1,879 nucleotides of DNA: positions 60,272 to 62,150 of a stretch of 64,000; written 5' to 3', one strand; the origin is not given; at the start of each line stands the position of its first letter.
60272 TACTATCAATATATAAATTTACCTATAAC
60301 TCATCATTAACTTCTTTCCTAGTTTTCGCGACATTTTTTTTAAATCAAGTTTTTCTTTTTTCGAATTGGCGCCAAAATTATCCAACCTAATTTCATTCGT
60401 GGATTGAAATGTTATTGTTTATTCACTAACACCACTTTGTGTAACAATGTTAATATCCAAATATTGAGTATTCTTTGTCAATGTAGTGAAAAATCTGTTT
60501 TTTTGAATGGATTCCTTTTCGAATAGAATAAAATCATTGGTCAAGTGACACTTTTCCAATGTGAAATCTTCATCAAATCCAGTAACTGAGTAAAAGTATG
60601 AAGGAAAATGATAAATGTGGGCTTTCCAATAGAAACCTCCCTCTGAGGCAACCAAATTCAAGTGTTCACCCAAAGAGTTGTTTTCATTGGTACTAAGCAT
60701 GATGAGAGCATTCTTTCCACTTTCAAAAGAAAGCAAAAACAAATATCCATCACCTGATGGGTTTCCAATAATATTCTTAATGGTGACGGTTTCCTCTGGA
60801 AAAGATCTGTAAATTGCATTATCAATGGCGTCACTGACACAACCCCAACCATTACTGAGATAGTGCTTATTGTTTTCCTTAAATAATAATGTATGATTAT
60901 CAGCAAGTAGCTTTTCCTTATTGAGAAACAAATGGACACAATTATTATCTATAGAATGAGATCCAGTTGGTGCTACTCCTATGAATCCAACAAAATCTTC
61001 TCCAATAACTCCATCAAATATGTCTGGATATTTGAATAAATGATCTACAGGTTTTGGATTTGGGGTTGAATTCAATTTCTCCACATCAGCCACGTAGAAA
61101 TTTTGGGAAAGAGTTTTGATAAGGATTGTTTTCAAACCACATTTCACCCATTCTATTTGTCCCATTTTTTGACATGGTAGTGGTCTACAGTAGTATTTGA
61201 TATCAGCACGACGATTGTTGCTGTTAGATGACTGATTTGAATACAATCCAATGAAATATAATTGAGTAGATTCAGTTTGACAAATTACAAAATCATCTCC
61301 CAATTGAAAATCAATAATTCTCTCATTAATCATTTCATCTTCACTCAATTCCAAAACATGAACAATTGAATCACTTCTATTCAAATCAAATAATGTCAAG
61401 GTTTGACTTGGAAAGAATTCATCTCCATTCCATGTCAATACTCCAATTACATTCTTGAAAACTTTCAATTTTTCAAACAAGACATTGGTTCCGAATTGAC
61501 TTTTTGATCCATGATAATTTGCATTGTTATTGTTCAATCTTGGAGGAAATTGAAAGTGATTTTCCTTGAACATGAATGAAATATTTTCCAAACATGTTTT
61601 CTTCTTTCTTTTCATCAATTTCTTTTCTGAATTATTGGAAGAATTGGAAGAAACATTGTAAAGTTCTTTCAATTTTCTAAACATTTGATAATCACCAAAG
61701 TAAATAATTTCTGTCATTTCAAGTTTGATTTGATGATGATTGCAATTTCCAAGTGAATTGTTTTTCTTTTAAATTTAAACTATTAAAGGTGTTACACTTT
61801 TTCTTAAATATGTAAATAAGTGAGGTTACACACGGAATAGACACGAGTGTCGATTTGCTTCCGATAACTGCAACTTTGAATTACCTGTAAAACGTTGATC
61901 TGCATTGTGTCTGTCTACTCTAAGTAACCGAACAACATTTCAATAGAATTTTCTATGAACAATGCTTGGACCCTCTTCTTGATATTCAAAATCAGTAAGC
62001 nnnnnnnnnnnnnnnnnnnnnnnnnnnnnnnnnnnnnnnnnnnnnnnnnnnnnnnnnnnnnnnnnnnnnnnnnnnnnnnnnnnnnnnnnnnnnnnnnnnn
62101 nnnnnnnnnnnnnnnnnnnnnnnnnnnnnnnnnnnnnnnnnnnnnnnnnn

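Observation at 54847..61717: Inverted paralogue pair with a near-identical 5' tract bracketing a WD40, an ML-domain and an Fe-S nuclease gene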

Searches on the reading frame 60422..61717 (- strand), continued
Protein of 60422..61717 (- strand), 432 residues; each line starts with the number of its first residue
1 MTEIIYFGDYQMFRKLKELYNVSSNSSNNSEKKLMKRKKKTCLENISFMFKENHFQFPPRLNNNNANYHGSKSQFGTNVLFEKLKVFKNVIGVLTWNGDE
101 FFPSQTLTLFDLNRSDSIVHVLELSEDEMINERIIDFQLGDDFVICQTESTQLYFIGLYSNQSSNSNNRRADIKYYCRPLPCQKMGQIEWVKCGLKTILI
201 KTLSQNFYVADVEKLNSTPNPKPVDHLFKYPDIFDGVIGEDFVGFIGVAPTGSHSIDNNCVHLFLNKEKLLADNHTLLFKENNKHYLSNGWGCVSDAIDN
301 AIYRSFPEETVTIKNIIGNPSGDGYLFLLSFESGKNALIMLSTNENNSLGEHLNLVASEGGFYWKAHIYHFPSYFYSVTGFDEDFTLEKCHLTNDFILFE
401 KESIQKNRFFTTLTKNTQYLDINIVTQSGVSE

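Call 59: find_encoding_contigs(protein=P0004, flank=10000, max_places=4)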
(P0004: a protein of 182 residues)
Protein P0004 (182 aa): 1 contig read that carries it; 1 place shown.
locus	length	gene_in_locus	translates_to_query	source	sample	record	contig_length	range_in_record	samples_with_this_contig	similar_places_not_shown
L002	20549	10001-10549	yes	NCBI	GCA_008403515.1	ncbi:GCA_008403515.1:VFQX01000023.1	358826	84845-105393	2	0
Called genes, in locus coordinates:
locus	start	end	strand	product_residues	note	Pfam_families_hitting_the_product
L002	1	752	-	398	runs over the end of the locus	PF10436:BCDHK_Adom3, PF02518:HATPase_c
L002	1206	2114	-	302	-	-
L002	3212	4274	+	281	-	PF00795:CN_hydrolase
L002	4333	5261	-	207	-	PF00179:UQ_con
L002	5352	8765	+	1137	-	PF00560:LRR_1 (faint), PF12799:LRR_4 (faint), PF13855:LRR_8, PF23598:LRR_14, PF00621:RhoGEF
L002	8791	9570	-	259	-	-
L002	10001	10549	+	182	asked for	-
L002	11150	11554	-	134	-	PF10163:EnY2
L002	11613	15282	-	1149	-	PF02374:ArsA_ATPase (faint), PF10609:ParA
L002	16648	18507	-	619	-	PF07534:TLD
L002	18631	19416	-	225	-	-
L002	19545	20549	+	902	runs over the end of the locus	PF09742:Dymeclin, PF12722:Hid1, PF09742:Dymeclin, PF12722:Hid1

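Call 63: search_protein_families(library=ncbifam, proteins=[window:60422-61717:-], max_evalue=0.1)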
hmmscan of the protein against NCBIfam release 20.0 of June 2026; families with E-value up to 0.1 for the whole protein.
window:60422-61717:- (432 aa): 0 families

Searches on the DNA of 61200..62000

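Call 54: search_rna_families(source=window, start=61200, end=62000, threshold=evalue, max_evalue=1)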
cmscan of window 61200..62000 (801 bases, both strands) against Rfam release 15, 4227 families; matches with E-value up to 1: 3.
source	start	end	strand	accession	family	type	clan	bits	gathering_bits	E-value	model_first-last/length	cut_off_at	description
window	61393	61533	-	RF01496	Afu_182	Gene; sRNA;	-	23.2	65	0.058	1-195/195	no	A. fumigatus sRNA Afu_182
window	61592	61667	-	RF00736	mir-320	Gene; miRNA;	-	19.9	55.5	0.099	1-76/76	no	mir-320 microRNA precursor family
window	61578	61622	-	RF00323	snoR79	Gene; snRNA; snoRNA; CD-box;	-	18.1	80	0.97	1-65/65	no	Small nucleolar RNA R79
